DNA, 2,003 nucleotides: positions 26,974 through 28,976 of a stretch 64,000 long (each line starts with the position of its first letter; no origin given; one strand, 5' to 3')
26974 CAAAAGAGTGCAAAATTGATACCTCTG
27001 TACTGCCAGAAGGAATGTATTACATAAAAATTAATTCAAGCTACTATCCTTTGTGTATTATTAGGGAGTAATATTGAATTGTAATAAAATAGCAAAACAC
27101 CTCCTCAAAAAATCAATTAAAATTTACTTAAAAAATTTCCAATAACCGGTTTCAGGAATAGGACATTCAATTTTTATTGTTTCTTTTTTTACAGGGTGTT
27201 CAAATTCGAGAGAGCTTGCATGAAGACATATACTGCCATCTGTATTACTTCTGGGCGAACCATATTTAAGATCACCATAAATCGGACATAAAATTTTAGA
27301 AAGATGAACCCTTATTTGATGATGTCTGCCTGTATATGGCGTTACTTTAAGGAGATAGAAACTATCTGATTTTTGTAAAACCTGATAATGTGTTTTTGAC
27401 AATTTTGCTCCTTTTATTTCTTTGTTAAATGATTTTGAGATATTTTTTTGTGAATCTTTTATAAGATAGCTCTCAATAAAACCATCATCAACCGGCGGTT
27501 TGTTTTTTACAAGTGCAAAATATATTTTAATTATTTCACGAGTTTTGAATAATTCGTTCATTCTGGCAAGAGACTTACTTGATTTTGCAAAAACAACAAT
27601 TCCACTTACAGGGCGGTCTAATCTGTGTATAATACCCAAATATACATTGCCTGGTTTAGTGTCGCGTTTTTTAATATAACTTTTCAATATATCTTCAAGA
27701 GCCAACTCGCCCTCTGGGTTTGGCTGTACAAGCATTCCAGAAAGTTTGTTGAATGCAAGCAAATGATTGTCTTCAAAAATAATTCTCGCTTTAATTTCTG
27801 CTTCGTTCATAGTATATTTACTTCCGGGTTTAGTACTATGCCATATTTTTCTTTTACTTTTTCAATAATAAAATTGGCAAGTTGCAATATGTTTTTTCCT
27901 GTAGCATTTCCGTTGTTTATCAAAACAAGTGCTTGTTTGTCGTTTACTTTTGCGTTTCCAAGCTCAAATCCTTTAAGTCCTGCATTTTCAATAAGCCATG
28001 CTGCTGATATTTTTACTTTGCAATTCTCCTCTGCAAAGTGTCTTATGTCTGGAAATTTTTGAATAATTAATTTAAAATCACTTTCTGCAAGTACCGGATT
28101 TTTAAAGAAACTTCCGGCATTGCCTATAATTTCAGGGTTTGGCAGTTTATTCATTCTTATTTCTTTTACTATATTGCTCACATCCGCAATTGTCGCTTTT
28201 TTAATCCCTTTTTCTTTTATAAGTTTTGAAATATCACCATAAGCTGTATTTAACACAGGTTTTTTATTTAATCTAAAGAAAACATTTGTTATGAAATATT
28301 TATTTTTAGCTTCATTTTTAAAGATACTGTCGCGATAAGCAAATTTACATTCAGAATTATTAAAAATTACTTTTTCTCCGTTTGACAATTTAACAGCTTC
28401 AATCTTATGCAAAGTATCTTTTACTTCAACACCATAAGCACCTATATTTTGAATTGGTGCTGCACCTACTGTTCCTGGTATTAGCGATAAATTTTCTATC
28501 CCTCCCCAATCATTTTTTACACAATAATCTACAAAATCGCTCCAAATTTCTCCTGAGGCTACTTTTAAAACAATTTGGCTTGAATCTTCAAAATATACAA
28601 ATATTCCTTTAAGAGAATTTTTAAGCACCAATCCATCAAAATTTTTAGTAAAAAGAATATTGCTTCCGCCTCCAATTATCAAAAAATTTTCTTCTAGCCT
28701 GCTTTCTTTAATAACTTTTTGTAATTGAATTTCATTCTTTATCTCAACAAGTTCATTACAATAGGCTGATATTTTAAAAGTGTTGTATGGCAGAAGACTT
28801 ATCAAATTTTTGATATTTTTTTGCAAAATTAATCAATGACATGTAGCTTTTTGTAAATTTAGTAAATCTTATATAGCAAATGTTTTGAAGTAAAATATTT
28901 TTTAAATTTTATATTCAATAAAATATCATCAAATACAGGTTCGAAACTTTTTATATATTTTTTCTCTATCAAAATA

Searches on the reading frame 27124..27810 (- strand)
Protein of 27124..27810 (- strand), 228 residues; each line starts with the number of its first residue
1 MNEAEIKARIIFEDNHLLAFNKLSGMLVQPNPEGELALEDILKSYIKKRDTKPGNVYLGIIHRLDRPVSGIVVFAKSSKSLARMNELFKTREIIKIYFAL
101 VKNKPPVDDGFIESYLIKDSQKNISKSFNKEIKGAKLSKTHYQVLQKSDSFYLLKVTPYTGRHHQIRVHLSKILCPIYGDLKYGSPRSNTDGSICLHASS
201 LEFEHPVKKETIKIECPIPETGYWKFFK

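Call 54: search_protein_families(library=pfam, proteins=[window:27124-27810:-], max_evalue=0.001)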
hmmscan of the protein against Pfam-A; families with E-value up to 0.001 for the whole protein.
window:27124-27810:- (228 aa): 1 family
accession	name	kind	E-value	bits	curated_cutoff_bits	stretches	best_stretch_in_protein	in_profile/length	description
PF00849.27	PseudoU_synth_2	-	2.7e-34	119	26.8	1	16-171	1-151/152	RNA pseudouridylate synthase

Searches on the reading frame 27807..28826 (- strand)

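Call 54: search_protein_families(library=pfam, proteins=[window:27807-28826:-], max_evalue=0.001)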
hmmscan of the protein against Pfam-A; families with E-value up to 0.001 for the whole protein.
window:27807-28826:- (339 aa): 2 families
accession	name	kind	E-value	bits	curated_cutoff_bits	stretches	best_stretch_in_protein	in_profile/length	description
PF02873.21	MurB_C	-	2e-29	102.1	27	1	216-339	2-99/99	UDP-N-acetylenolpyruvoylglucosamine reductase, C-terminal domain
PF01565.28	FAD_binding_4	-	1.5e-20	73.8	26.4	1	27-152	5-135/139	FAD binding domain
